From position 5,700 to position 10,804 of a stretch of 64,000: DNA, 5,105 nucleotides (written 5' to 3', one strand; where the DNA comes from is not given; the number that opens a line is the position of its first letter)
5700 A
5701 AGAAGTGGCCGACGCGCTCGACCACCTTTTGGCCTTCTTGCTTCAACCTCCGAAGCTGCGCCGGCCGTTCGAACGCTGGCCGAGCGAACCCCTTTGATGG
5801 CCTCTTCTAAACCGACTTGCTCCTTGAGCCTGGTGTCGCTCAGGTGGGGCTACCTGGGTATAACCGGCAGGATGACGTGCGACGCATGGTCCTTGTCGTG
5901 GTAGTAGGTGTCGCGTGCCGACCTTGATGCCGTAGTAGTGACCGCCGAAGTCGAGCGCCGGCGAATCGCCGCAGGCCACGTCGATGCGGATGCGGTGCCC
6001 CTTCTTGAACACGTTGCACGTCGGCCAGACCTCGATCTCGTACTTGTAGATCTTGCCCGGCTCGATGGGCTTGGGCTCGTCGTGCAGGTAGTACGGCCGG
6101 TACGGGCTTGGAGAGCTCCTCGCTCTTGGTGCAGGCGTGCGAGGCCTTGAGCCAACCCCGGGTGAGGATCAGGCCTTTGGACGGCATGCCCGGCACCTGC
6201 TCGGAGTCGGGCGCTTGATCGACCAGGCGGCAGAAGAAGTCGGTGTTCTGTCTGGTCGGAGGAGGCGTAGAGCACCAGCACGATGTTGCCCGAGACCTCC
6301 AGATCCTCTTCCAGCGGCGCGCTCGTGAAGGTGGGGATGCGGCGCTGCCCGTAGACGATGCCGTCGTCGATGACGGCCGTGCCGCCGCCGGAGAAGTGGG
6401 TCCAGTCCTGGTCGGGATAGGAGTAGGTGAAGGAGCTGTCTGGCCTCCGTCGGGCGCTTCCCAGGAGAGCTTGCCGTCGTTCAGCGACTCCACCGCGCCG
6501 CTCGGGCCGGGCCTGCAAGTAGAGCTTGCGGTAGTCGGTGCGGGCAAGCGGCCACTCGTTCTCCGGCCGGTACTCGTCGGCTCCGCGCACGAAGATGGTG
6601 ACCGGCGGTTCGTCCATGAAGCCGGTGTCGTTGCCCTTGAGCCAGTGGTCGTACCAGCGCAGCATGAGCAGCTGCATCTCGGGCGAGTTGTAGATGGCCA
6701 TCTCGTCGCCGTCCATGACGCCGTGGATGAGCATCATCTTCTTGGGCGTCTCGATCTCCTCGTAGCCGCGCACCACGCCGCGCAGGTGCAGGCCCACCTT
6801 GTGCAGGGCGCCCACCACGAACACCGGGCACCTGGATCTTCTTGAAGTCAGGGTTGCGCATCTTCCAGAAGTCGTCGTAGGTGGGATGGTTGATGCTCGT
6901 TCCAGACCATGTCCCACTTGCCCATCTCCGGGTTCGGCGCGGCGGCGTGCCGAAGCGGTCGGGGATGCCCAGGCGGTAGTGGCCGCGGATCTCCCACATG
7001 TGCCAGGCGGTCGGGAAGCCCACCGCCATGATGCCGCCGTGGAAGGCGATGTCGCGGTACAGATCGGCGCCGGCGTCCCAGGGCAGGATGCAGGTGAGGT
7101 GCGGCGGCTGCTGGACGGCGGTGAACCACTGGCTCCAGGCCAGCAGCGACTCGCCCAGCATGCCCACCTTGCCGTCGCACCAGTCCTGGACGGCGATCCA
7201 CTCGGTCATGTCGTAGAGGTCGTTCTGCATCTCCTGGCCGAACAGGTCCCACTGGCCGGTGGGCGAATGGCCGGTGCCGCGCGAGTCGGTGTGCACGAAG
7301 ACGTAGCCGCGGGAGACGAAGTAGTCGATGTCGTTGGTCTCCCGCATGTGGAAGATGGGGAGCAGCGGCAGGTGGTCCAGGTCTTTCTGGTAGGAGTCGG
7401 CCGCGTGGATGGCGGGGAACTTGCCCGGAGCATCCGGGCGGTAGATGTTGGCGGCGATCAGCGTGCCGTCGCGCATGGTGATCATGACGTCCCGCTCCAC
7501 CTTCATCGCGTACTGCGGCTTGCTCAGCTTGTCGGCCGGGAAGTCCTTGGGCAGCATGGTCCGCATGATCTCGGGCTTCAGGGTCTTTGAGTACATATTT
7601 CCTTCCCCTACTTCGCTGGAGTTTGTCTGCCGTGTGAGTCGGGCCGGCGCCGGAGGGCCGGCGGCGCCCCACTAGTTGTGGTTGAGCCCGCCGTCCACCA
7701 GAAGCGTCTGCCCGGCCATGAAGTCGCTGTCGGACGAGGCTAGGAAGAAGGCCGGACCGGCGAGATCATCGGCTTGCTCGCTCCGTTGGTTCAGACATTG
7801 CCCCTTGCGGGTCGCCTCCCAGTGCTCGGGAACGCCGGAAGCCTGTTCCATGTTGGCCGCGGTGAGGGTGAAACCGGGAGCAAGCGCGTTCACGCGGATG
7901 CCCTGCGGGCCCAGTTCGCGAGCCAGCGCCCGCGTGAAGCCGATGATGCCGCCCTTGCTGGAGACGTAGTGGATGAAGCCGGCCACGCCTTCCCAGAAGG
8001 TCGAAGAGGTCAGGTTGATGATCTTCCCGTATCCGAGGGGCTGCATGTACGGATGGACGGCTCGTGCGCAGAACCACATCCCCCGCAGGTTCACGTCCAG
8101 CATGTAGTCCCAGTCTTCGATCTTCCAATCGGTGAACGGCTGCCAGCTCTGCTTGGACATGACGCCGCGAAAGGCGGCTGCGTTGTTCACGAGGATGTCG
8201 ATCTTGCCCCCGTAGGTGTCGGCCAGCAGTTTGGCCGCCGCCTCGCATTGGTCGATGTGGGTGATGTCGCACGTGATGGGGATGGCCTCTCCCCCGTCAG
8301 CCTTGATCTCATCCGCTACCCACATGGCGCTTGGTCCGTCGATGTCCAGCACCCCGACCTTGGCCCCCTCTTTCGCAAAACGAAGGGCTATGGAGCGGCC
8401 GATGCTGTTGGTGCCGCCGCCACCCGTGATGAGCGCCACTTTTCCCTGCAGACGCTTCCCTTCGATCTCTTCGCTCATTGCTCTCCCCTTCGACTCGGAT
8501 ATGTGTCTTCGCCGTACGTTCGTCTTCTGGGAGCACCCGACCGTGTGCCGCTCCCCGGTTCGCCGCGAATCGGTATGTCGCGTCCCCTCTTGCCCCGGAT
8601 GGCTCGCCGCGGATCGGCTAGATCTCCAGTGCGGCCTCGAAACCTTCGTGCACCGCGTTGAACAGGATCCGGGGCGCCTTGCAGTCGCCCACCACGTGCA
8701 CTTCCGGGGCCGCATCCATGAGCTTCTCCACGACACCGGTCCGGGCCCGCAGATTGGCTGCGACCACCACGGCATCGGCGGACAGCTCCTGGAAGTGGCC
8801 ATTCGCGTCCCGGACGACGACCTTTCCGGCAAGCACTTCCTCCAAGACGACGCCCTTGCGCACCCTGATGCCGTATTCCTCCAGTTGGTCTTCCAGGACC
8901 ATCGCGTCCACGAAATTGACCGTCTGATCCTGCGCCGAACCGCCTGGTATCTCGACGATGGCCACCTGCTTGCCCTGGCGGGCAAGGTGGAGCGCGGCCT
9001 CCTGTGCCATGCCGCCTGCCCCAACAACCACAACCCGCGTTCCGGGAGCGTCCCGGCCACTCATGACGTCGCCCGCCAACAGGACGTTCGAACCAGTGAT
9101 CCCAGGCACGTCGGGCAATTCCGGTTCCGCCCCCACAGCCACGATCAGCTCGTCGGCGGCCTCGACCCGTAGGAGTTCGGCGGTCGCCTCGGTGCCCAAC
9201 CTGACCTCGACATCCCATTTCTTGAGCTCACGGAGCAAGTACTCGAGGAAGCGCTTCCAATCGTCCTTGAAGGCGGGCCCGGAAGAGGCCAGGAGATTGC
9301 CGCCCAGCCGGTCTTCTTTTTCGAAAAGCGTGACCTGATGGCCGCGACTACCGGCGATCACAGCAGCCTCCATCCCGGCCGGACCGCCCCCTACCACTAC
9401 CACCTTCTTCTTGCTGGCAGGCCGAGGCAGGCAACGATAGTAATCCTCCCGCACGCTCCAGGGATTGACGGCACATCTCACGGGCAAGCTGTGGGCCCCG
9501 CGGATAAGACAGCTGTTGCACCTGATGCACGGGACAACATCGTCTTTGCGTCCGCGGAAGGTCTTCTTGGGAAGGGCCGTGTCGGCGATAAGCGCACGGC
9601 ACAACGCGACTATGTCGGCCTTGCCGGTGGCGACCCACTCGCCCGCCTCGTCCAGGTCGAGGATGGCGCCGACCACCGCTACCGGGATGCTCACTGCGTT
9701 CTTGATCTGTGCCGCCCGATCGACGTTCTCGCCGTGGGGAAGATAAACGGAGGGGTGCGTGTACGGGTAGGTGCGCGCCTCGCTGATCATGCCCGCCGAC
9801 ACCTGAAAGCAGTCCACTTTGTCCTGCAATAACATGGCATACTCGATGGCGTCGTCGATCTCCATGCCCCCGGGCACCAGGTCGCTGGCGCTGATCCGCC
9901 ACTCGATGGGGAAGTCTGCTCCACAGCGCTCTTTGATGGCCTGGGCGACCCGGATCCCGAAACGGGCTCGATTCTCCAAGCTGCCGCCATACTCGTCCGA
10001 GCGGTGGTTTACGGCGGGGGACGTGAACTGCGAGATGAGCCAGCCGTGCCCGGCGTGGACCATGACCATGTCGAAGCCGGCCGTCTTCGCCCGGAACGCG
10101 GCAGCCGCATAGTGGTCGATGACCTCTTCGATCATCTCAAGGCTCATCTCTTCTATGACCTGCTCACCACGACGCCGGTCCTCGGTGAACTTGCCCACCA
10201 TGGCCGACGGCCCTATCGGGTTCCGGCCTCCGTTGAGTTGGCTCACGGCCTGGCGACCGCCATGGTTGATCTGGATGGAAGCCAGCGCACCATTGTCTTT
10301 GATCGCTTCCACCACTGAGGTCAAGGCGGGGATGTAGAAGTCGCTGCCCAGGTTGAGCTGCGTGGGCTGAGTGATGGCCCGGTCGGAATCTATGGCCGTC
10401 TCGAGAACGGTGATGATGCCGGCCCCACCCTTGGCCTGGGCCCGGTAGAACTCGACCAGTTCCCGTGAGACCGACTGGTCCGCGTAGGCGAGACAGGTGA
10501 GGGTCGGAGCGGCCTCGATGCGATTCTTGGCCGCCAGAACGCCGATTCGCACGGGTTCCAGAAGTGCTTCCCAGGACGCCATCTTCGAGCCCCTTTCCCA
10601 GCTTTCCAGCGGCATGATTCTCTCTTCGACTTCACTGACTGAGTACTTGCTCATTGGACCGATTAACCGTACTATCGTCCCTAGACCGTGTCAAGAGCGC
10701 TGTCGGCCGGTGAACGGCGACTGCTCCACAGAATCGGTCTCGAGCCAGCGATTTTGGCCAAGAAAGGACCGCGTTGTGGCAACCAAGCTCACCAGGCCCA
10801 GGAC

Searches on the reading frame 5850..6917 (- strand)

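Call 28: search_protein_families(library=pfam, proteins=[window:5850-6917:-], max_evalue=0.001)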
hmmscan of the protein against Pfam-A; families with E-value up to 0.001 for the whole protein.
window:5850-6917:- (355 aa): 1 family
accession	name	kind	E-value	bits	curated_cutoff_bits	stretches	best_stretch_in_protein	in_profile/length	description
PF08530.16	PepX_C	-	5e-13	49.9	22.5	1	99-224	2-109/217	X-Pro dipeptidyl-peptidase C-terminal non-catalytic domain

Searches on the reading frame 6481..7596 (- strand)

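Call 28: search_protein_families(library=pfam, proteins=[window:6481-7596:-], max_evalue=0.001)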
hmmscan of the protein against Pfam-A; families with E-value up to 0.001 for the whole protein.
window:6481-7596:- (371 aa): 1 family
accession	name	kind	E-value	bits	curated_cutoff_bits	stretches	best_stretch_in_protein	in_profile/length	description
PF02129.25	Peptidase_S15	-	5.3e-38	131.6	23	1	43-258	1-225/262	X-Pro dipeptidyl-peptidase (S15 family)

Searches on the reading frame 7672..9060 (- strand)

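Call 28: search_protein_families(library=pfam, proteins=[window:7672-9060:-], max_evalue=0.001)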
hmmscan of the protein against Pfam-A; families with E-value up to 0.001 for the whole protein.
window:7672-9060:- (462 aa): 4 families
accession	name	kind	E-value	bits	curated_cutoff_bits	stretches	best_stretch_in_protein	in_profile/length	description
PF13561.12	adh_short_C2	-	5.6e-55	186.9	27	1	218-460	6-236/236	Enoyl-(Acyl carrier protein) reductase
PF00106.31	adh_short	-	5e-48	163.6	26.6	1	207-406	1-190/195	short chain dehydrogenase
PF23441.1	SDR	-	0.0007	19.5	27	0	262-400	66-196/258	SDR-like rossmann domain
PF08659.16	KR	-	0.00098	19.5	22.6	0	210-336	4-124/180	KR domain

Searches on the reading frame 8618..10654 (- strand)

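Call 28: search_protein_families(library=pfam, proteins=[window:8618-10654:-], max_evalue=0.001)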
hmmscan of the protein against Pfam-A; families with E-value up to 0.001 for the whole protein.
window:8618-10654:- (678 aa): 16 families
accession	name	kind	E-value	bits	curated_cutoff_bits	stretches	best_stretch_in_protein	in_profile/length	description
PF00724.26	Oxidored_FMN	-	4.3e-62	210.8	27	1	31-371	2-341/342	NADH:flavin oxidoreductase / NADH oxidase family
PF07992.20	Pyr_redox_2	-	1.4e-21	77.6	26.1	1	416-641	1-243/291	Pyridine nucleotide-disulphide oxidoreductase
PF13738.12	Pyr_redox_3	-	1.5e-13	51.1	30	1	500-576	125-202/305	Pyridine nucleotide-disulphide oxidoreductase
PF12831.13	FAD_oxidored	-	2.4e-13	50.6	27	1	418-467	2-51/416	FAD dependent oxidoreductase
PF00070.33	Pyr_redox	-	7.7e-12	46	22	2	417-451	1-35/82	Pyridine nucleotide-disulphide oxidoreductase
PF00890.30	FAD_binding_2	-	6.1e-11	42.6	20.4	1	418-459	2-43/414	FAD binding domain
PF13450.12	NAD_binding_8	-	4.9e-10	40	21.9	1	420-454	1-35/68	NAD(P)-binding Rossmann-like domain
PF01134.28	GIDA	-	4.9e-08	32.9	22.1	1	417-450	1-35/391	Glucose inhibited division protein A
PF01266.30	DAO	-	5.3e-08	33.2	27.9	1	417-457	1-42/353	FAD dependent oxidoreductase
PF03486.20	HI0933_like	-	2.6e-07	30.8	50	1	417-457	2-42/244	HI0933-like protein Rossmann domain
PF13434.12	Lys_Orn_oxgnase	-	1.7e-06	27.9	21.3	1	496-566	144-216/339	L-lysine 6-monooxygenase/L-ornithine 5-monooxygenase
PF01946.23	Thi4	-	8.2e-06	25.7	26.2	0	416-453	18-56/235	Thi4 family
PF01262.27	AlaDh_PNT_C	-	1e-05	25.5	23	0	415-448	28-61/214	Alanine dehydrogenase/PNT, C-terminal domain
PF13241.12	NAD_binding_7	-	2.2e-05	25.4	22.1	0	538-667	7-91/104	Putative NAD(P)-binding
PF01494.25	FAD_binding_3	-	5.7e-05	22.9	22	0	417-448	3-34/349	FAD binding domain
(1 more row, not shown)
